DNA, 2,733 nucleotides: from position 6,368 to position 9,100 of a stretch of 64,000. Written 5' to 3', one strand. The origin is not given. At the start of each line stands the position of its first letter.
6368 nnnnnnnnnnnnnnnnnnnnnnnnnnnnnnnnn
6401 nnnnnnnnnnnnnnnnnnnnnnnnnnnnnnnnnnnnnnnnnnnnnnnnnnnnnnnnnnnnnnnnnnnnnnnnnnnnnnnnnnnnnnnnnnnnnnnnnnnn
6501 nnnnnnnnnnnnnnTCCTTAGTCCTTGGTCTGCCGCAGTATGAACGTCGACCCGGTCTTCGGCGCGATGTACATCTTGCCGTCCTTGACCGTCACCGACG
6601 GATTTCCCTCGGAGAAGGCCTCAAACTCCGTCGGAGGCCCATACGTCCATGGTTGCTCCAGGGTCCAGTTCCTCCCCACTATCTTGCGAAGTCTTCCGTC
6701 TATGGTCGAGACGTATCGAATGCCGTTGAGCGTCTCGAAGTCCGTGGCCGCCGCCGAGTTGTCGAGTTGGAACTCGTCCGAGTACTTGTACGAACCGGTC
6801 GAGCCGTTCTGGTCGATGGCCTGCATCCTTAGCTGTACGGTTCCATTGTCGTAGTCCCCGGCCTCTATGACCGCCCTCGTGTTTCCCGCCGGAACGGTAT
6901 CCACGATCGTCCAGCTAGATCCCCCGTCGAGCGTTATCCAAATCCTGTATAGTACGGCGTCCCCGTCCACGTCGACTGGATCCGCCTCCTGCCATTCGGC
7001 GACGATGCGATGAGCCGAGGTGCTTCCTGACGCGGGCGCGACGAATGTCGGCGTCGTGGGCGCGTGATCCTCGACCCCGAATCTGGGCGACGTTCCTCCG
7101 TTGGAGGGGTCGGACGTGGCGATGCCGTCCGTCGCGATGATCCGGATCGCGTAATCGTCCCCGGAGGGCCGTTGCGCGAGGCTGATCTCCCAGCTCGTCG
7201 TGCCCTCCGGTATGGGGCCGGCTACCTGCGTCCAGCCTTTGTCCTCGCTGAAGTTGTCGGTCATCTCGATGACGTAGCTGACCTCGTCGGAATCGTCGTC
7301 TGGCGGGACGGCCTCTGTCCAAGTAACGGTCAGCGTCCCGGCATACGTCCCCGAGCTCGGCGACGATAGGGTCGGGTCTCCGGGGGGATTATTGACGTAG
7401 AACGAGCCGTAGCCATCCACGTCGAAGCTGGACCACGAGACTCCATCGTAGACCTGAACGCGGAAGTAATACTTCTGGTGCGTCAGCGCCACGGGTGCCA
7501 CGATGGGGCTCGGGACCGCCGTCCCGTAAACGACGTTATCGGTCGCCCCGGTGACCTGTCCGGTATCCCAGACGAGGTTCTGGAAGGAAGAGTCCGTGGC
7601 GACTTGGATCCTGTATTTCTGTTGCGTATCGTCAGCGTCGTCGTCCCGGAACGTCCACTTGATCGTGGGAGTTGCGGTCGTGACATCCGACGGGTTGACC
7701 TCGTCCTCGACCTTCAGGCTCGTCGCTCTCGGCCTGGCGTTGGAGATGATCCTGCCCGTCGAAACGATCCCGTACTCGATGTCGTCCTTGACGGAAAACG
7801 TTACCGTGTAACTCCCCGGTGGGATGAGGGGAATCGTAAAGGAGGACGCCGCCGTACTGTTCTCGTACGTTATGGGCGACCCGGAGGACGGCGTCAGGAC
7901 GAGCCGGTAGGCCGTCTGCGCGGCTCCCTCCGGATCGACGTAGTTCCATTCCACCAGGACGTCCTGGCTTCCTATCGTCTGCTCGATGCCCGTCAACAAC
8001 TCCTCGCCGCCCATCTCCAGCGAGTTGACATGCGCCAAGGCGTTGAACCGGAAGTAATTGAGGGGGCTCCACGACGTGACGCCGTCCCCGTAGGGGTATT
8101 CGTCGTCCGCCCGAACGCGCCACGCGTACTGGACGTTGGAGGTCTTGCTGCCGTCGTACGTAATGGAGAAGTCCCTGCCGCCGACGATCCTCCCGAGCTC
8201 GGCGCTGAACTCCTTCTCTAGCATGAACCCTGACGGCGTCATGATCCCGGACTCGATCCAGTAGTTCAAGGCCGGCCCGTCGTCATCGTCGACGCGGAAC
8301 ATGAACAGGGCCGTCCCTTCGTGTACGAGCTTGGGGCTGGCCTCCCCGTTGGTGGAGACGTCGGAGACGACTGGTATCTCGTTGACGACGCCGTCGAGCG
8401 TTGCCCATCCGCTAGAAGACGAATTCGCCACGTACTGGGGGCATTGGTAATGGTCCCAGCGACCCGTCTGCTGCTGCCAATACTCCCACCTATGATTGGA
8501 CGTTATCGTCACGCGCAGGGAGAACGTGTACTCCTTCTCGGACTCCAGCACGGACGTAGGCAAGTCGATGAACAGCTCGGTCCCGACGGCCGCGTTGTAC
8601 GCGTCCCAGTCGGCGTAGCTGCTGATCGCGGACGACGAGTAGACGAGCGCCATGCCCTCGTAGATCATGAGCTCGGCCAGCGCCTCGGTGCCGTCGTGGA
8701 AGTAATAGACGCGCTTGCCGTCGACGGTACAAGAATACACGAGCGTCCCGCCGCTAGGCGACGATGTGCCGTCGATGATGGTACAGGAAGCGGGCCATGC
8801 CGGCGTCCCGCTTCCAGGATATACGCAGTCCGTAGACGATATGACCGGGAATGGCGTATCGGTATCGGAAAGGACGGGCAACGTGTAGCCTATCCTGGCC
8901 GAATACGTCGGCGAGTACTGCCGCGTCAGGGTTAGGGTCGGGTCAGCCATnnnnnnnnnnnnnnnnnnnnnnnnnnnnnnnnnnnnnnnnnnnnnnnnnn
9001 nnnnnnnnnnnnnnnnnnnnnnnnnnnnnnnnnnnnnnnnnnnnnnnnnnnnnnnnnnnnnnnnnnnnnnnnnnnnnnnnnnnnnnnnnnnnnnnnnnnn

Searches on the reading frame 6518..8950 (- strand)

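Call 25: search_protein_families(library=pfam, proteins=[window:6518-8950:-], max_evalue=0.001)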
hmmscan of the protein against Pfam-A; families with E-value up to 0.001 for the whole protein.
window:6518-8950:- (810 aa): 1 family
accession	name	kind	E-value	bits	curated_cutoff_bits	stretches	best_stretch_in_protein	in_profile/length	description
PF25788.1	Ig_Rha78A_N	-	1.1e-18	67.9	27.4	1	410-504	2-87/105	Rha78A-like, N-terminal immunoglobulin domain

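Call 26: search_protein_families(library=phrogs, proteins=[window:6518-8950:-], max_evalue=0.001)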
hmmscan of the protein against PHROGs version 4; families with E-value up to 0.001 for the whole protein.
window:6518-8950:- (810 aa): 0 families
